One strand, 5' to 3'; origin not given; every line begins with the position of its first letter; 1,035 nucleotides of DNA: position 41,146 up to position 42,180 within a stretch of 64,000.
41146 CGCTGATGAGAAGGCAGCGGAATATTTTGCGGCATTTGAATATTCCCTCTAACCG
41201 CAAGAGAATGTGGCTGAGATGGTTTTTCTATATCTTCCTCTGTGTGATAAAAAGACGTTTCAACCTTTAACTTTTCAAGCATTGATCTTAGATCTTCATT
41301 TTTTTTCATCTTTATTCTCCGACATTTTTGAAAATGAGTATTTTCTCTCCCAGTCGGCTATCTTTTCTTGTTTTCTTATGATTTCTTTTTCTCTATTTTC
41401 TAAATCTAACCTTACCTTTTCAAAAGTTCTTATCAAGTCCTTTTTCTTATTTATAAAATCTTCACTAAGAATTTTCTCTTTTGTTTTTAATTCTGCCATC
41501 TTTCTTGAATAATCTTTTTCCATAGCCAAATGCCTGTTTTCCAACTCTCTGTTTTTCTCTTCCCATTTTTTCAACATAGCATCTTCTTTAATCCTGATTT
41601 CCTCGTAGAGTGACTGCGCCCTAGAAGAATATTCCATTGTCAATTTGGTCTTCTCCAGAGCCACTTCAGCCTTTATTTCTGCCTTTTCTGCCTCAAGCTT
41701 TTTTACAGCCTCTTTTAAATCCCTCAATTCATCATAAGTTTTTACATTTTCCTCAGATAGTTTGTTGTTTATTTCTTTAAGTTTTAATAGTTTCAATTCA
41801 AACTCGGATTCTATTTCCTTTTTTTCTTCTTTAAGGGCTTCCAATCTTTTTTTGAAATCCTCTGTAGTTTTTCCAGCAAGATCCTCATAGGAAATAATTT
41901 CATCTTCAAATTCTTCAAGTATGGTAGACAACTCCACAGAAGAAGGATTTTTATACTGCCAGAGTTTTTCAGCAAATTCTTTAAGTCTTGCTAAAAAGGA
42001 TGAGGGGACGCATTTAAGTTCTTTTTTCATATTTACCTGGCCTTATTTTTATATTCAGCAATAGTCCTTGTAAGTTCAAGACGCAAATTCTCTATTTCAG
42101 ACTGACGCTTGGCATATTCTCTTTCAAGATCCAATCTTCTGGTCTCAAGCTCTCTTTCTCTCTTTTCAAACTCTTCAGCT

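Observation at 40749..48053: Giant coiled-coil protein plus two small partners chained to a Wza/Wzc polysaccharide-export operon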

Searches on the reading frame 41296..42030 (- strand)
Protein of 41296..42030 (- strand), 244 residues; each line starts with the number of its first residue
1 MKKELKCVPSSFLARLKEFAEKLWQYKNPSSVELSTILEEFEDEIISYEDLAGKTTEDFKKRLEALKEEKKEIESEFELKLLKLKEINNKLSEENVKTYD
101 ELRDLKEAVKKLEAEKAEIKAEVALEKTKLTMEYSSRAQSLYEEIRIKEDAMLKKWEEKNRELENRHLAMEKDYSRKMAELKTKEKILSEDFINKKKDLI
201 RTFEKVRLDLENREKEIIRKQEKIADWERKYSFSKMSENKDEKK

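Call 3: search_protein_families(library=pfam, proteins=[window:41296-42030:-], max_evalue=0.1)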
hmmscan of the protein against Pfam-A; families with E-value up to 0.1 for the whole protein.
window:41296-42030:- (244 aa): 3 families
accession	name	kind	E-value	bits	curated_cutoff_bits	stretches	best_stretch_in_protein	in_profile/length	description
PF25443.1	ANG-1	-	0.0011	19.5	28.5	1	134-223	5-92/105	ANG-1-like domain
PF15665.10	FAM184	-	0.01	16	32.7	1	34-145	69-181/211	Family with sequence similarity 184, A and B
PF11855.13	DUF3375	-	0.022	14.1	28.6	1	49-77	126-154/474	Protein of unknown function (DUF3375)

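Call 11: find_homologous_proteins(query=window:41296-42030:-, max_evalue=0.001)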
Query window:41296-42030:- (244 aa): 2 proteins with E <= 0.001 among 2067 candidates.
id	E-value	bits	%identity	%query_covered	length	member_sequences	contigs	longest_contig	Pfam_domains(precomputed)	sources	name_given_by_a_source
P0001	9.9e-91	321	69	100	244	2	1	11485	-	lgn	-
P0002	2.1e-48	183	44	96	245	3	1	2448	-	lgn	-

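Call 12: find_encoding_contigs(protein=P0001, flank=10000)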
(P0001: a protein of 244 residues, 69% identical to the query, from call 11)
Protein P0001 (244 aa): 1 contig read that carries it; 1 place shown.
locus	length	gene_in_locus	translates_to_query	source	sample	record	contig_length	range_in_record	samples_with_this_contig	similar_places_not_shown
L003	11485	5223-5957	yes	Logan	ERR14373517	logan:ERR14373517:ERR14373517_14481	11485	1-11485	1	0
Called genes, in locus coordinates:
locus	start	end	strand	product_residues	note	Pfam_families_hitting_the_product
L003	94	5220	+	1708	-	-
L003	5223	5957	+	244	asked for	-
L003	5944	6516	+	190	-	-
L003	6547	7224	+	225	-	PF02563:Poly_export, PF10531:SLBB, PF22461:SLBB_2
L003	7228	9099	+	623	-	PF02706:Wzz (weak), PF13807:GNVR, PF01656:CbiA (faint), PF10609:ParA (faint), PF13614:AAA_31 (weak)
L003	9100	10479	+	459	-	PF04932:Wzy_C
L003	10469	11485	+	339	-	?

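Call 13: find_encoding_contigs(protein=P0002, flank=10000)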
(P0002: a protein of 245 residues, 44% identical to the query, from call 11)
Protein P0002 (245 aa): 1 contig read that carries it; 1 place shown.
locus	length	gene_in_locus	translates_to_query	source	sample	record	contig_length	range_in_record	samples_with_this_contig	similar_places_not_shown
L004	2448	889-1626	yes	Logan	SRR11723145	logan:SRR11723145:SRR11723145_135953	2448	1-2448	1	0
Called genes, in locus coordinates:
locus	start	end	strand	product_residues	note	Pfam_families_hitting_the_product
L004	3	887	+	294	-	?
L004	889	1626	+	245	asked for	-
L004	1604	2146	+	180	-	-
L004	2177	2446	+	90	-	?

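Call 27: search_protein_families(library=ncbifam, proteins=[window:41296-42030:-], max_evalue=0.1)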
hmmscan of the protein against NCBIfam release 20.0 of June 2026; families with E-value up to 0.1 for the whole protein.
window:41296-42030:- (244 aa): 2 families
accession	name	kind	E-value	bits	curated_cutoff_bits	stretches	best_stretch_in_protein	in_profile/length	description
NF038218.1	IcmG_DotF_IVB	equivalog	0.024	14.3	200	1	51-131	114-194/266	type IVB secretion system protein IcmG/DotF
TIGR02169.1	SMC_prok_A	equivalog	0.042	11.5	729.4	1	16-232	680-886/1165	chromosome segregation protein SMC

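Call 34: search_protein_representatives(alignment_id=A1)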
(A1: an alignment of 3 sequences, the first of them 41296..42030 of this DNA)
Query: 3 sequences, 244 profile positions. Proteins with E-value up to 0.001 (for the whole library): 39; up to 1e-10: 18; up to 1e-30: 9. The best 39 are listed.
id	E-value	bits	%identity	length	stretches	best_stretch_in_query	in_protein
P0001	7.8e-118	408.6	-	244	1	1-244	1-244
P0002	7.3e-117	405.4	-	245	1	1-244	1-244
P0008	6.7e-64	232.0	-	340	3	105-229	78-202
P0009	4.0e-61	222.9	-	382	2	1-242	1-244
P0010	6.2e-59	215.7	-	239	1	2-229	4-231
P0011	1.5e-46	175.2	-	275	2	2-216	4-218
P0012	1.1e-41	159.3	-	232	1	2-230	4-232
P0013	9.7e-40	152.9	-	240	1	4-233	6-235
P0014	1.6e-32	129.2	-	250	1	2-229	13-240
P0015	5.3e-29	117.7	-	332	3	11-198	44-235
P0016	9.6e-24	100.5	-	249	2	2-216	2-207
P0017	2.3e-22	96.0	-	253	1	14-238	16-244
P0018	3.4e-21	92.1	-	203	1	2-195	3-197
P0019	9.2e-20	87.4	-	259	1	11-230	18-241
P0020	1.0e-19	87.3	-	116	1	117-221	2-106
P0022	3.3e-16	75.8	-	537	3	3-125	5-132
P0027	1.1e-08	51.2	-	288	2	12-174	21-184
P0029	7.6e-08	48.4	-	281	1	13-229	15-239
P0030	2.0e-07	47.0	-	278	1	14-228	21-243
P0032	3.4e-07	46.3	-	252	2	6-185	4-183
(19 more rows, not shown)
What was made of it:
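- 41296..42030 (-): 244-aa adaptor: small head (aa 1-47; motif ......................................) plus one helix of about 190 aa. 39 hits at E<=1e-3 among 1.84 billion representatives (call 34).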

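Call 38: find_homologous_proteins(query=A5, max_evalue=0.00001)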
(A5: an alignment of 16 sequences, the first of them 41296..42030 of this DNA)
Query A5 (16 sequences) (244 aa, profile of the alignment): 6 proteins with E <= 0.00001 among 8000 candidates.
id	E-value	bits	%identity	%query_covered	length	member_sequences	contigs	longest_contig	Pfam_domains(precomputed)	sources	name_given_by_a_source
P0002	3.6e-74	268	44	96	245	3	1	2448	-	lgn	-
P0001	5.7e-73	264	69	100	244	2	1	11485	-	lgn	-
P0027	6.2e-60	221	26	63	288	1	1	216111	-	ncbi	ncbi:MAG: hypothetical protein ACYCPQ_03825 [Elusimicrobiota bacterium]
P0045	3.4e-46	176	26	85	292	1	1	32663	-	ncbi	-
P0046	4.7e-46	175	22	85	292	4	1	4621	-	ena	-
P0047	5.0e-45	172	26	74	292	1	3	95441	-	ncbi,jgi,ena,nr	ncbi:MAG TPA: hypothetical protein VNK24_09130 [Elusimicrobiota bacterium]|nr:hypothetical protein [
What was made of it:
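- Tried and rejected: The third word-index homology search was saturated by coiled-coil words: 6 hits from 8000 candidates (call 38).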

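Call 39: find_encoding_contigs(protein=P0027, flank=10000, max_places=2)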
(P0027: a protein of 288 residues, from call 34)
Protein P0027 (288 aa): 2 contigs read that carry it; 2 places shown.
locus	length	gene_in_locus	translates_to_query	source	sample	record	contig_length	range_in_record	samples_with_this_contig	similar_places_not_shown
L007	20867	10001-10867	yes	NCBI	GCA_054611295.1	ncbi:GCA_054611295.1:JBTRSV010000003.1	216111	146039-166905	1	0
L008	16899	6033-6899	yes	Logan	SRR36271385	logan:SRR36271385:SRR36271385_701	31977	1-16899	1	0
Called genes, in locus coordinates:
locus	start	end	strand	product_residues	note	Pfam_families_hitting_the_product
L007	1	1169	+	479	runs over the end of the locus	PF00361:Proton_antipo_M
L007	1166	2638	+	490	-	PF00329:Complex1_30kDa (weak), PF00346:Complex1_49kDa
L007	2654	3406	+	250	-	PF13187:Fer4_9 (faint), PF13237:Fer4_10 (faint), PF12837:Fer4_6 (faint), PF12838:Fer4_7, PF13484:Fer4_16 (faint), PF00037:Fer4 (weak), PF01058:Oxidored_q6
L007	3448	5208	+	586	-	PF01336:tRNA_anti-codon, PF00152:tRNA-synt_2, PF02938:GAD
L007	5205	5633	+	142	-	-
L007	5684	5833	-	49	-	-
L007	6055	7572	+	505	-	PF01464:SLT, PF01476:LysM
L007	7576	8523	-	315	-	PF02618:YceG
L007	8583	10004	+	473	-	-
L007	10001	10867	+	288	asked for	-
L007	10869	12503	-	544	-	PF01642:MM_CoA_mutase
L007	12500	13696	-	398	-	PF00579:tRNA-synt_1b, PF01479:S4 (faint)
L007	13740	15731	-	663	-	PF17764:PriA_3primeBD, PF00270:DEAD, PF00271:Helicase_C, PF18074:PriA_C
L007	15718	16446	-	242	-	PF03167:UDG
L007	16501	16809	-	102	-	-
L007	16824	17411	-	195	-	PF00625:Guanylate_kin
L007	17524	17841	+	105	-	PF11950:DUF3467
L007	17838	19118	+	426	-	PF00994:MoCF_biosynth, PF02464:CinA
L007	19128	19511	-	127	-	-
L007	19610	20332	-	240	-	PF13103:TonB_2, PF03544:TonB_C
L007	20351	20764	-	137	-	PF02472:ExbD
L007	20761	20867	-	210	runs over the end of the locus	PF01618:MotA_ExbB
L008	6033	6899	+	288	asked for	-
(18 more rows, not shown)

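Call 40: find_encoding_contigs(protein=P0047, flank=10000, max_places=2)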
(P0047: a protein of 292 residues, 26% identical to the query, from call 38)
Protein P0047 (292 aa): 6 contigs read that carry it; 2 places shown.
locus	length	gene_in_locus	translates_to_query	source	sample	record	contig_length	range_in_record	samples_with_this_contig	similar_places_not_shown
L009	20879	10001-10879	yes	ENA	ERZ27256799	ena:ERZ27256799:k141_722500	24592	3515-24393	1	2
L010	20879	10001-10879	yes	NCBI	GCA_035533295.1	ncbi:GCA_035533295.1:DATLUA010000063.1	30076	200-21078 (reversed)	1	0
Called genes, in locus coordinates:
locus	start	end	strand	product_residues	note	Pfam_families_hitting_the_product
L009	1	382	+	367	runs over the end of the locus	PF03033:Glyco_transf_28, PF13579:Glyco_trans_4_4 (weak), PF04101:Glyco_tran_28_C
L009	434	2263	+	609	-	PF01336:tRNA_anti-codon, PF00152:tRNA-synt_2, PF02938:GAD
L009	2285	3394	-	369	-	-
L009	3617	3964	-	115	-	-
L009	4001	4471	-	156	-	-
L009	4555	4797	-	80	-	-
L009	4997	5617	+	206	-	PF13338:AbiEi_4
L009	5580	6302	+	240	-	PF08843:AbiEii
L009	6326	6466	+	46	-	-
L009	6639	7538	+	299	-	-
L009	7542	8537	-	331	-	PF02618:YceG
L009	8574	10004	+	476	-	-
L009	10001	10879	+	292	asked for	-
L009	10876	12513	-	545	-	PF01642:MM_CoA_mutase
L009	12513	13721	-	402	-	PF00579:tRNA-synt_1b, PF01479:S4 (weak)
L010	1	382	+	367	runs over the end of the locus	PF03033:Glyco_transf_28, PF13579:Glyco_trans_4_4 (weak), PF04101:Glyco_tran_28_C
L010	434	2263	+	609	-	PF01336:tRNA_anti-codon, PF00152:tRNA-synt_2, PF02938:GAD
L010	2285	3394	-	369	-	-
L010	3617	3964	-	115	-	-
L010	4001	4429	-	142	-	-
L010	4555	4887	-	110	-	PF00589:Phage_integrase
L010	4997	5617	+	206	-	PF13338:AbiEi_4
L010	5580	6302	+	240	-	PF08843:AbiEii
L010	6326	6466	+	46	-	-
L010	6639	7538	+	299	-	-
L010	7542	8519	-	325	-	PF02618:YceG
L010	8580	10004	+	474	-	-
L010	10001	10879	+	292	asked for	-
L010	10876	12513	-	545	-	PF01642:MM_CoA_mutase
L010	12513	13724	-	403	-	PF00579:tRNA-synt_1b, PF01479:S4 (weak)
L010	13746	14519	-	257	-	PF00106:adh_short, PF08659:KR (weak), PF13561:adh_short_C2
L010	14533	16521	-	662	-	PF17764:PriA_3primeBD, PF00270:DEAD, PF00271:Helicase_C, PF18074:PriA_C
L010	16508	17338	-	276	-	PF03167:UDG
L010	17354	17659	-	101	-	-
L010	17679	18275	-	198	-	PF00625:Guanylate_kin, PF13238:AAA_18 (weak)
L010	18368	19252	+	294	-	-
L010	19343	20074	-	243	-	-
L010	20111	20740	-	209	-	PF01569:PAP2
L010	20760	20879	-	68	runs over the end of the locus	-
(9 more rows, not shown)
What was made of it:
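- In L007-L010 it sits beside divergent mltG/yceG and an SLT-LysM lytic transglycosylase (calls 39, 40).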

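Call 45: find_related_loci(query=A6, collection=metagenome_contigs, flank=10000)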
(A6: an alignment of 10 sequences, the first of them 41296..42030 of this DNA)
Query A6 (244 aa) in metagenome_contigs; peptide patterns used: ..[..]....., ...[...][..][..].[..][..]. (x = any residue, [..] = any of these).
600 stretches matched a pattern (row limit reached: there are more); 16 encode a relative of the query (tblastn E <= 1e-3); 16 distinct loci.
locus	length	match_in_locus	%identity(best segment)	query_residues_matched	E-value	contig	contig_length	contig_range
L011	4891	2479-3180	45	1-234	6e-58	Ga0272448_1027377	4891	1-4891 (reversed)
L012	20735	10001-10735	39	3-243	1e-39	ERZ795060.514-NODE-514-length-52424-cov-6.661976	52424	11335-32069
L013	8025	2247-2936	33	3-232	2e-38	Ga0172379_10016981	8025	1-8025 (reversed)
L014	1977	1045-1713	35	3-225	2e-37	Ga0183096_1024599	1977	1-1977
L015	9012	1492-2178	39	1-229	5e-35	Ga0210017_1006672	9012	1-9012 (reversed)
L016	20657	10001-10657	37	1-217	1e-33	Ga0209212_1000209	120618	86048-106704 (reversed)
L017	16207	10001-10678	33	3-224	8e-33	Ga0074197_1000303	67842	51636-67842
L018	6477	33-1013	34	5-224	9e-33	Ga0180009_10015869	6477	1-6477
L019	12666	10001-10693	35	1-229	4e-31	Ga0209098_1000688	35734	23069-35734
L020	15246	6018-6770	30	3-224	2e-31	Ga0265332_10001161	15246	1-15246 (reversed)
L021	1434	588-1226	34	5-217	1e-30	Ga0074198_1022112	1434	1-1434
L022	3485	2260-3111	30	3-231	6e-28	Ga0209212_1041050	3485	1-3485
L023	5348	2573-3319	30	3-222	7e-28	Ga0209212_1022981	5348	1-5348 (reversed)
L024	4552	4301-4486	39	2-63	5e-11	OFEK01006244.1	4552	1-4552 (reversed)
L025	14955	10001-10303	30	2-105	1e-10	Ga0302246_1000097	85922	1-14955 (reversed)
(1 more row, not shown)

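Call 67: predict_structure(alignment_id=A7)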
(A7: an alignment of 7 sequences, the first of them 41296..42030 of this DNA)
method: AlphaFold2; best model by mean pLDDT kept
length: 244 residues; sequences in the alignment: 7
mean_pLDDT: 87.4   pTM: 0.34
mean pLDDT of the five models: 87.4, 85.8, 84.8, 84.5, 82.8
residues with pLDDT >= 90: 158; 70-90: 57; 50-70: 21; < 50: 8
segments of 3 or more residues with pLDDT < 50: 1-4, 242-244
pLDDT, mean of each block of 10 residues (from residue 1): 54 82 84 81 67 80 90 94 95 96 96 97 97 97 97 97 97 96 94 94 94 93 86 58 45
secondary structure, 60 per line:
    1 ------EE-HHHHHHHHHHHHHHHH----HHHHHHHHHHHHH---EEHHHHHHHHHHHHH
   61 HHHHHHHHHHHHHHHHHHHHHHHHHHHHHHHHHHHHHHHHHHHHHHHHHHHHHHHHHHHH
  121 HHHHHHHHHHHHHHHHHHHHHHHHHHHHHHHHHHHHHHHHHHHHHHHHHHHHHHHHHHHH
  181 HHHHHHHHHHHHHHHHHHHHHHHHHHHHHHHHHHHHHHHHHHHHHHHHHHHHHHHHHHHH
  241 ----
elements in order: H10-25 H30-42 H48-240
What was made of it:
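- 41296..42030 (-): AF2, pLDDT 87 (call 67).
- Checked: The 244-aa product is a small head (aa 1-47) followed by one helix, aa 48-240 (AF2, call 67).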

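Call 72: search_protein_families(library=pfam, proteins=[L011:3767-4603:+, L019:11361-12083:+, L025:10602-11786:+, L025:11783-12880:+, L019:12097-12597:-, L025:9986-10519:+], max_evalue=0.01)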
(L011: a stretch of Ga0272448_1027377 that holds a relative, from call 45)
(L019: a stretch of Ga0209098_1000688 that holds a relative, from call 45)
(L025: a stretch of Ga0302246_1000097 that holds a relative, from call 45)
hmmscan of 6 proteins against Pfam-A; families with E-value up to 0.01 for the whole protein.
L011:3767-4603:+ (278 aa): 1 family
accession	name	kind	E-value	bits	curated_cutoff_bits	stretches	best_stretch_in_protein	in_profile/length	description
PF14907.12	NTP_transf_5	-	8.7e-16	58.7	31.2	1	6-187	51-237/249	Uncharacterised nucleotidyltransferase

L019:11361-12083:+ (240 aa): 2 families
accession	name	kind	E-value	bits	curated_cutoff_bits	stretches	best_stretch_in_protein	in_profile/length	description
PF13578.12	Methyltransf_24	-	1.1e-08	36.3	26.3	1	49-165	1-102/105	Methyltransferase domain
PF01596.23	Methyltransf_3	-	2.2e-05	24.3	22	1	28-105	28-105/204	O-methyltransferase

L025:10602-11786:+ (394 aa): 2 families
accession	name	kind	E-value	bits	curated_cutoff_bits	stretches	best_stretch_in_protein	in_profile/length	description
PF01436.27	NHL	-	1.3e-05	25.4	20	1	143-169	2-28/28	NHL repeat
PF06739.17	SBBP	-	0.0029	17.9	20.5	0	143-158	13-28/38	Beta-propeller repeat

L025:11783-12880:+ (365 aa): 0 families

L019:12097-12597:- (166 aa): 0 families

L025:9986-10519:+ (177 aa): 0 families

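Call 73: fold_search(model_id=the predicted structure, library=pdb)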
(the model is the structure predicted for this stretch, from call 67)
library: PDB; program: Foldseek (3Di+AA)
matches with E <= 10: 10; with E <= 0.001: 0
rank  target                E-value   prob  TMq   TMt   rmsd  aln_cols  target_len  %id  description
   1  3lhf_C                6.0e+00  0.21  0.13  0.22   1.3        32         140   19  The Crystal Structure of a Serine Recombinase from Sulfolobus solfataricus to 2.3A (released 2010-03-16)
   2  3lhf_A                7.5e+00  0.18  0.13  0.22   1.3        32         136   19  The Crystal Structure of a Serine Recombinase from Sulfolobus solfataricus to 2.3A (released 2010-03-16)
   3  8iue_1                7.5e+00  0.10  0.12  0.20   2.0        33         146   12  RNA polymerase III pre-initiation complex melting complex 1 (released 2023-05-24)
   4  8c3e                  7.5e+00  0.09  0.14  0.53  11.4        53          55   19  Engineered mini-protein LCB2 (blocking ligand of SARS-Cov-2 spike protein) (released 2023-04-12)
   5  9ucl_D                8.7e+00  0.21  0.11  0.11   0.8        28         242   28  CryoEM structure of IgV domain of human Nectin-4 with Trimbody (released 2026-02-11)
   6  8ydu_A                8.7e+00  0.16  0.13  0.69   1.3        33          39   21  Crystal structure of the receptor binding domain of SARS-CoV-2 Omicron BA.2 variant spike protein in complex with CeSP (released 2025-01-15)
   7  8ydq_A                8.7e+00  0.15  0.12  0.65   1.3        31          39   22  Crystal structure of the receptor binding domain of SARS-CoV-2 Omicron BA.2 variant spike protein in complex with Ce14 (released 2025-01-15)
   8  6l80_A                8.7e+00  0.10  0.14  0.32   4.9        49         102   16  Crystal structure of pombe Mod21 N-terminus and Mozart1 (released 2020-07-15)
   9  8zek_A                8.7e+00  0.06  0.11  0.03   4.0        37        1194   30  Cryo-EM structure of the E. coli BrxX methyltransferase complexed with Ocr (released 2024-12-11)
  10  1jig_A                9.4e+00  0.09  0.13  0.22   2.1        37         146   24  Dlp-2 from Bacillus anthracis (released 2002-06-19)

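Call 75: list_cluster_members(proteins=[P0010, P0012, P0013, P0017, P0019, P0029, P0030, P0032, P0022, P0015])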
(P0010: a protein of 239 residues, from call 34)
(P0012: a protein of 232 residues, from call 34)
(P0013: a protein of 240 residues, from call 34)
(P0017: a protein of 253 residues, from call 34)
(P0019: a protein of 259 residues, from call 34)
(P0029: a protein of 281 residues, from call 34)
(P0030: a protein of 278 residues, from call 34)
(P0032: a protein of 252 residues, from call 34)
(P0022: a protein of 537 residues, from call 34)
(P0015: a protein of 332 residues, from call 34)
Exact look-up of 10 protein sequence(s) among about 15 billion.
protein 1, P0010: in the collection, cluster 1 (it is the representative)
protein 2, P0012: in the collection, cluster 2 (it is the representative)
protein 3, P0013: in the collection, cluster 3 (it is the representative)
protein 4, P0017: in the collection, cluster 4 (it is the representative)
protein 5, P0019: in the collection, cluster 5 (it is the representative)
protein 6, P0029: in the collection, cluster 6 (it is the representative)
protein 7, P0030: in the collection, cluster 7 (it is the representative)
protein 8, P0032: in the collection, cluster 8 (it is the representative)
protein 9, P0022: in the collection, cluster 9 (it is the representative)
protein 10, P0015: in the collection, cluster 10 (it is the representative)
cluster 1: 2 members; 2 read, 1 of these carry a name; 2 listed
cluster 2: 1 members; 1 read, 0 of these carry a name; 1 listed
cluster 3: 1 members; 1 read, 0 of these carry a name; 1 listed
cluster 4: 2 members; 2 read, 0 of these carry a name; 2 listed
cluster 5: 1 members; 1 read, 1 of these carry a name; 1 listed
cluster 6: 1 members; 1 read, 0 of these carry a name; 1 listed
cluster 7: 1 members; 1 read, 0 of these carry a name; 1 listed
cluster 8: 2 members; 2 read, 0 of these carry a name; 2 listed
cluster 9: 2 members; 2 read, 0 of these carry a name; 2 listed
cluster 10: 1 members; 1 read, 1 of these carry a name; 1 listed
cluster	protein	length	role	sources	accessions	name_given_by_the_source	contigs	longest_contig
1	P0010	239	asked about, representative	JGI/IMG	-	-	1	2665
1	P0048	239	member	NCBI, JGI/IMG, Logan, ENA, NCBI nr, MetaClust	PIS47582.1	MAG: hypothetical protein COT17_02680 [Elusimicrobia bacterium ... | \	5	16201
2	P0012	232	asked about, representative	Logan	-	-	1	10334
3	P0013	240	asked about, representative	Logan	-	-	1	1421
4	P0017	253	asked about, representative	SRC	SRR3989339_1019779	-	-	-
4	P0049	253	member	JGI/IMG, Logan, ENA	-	-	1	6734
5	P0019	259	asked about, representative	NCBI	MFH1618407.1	MAG: hypothetical protein ABIG11_00725 [bacterium]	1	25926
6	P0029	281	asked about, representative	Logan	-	-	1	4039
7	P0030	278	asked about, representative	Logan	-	-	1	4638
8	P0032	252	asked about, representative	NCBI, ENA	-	-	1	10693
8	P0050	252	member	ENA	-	-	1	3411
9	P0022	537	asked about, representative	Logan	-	-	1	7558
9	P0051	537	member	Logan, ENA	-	-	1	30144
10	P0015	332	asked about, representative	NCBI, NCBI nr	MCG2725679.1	MAG: hypothetical protein L6420_05380 [Elusimicrobia bacterium] | hypothetical protein [Elusimicrobiota bacterium]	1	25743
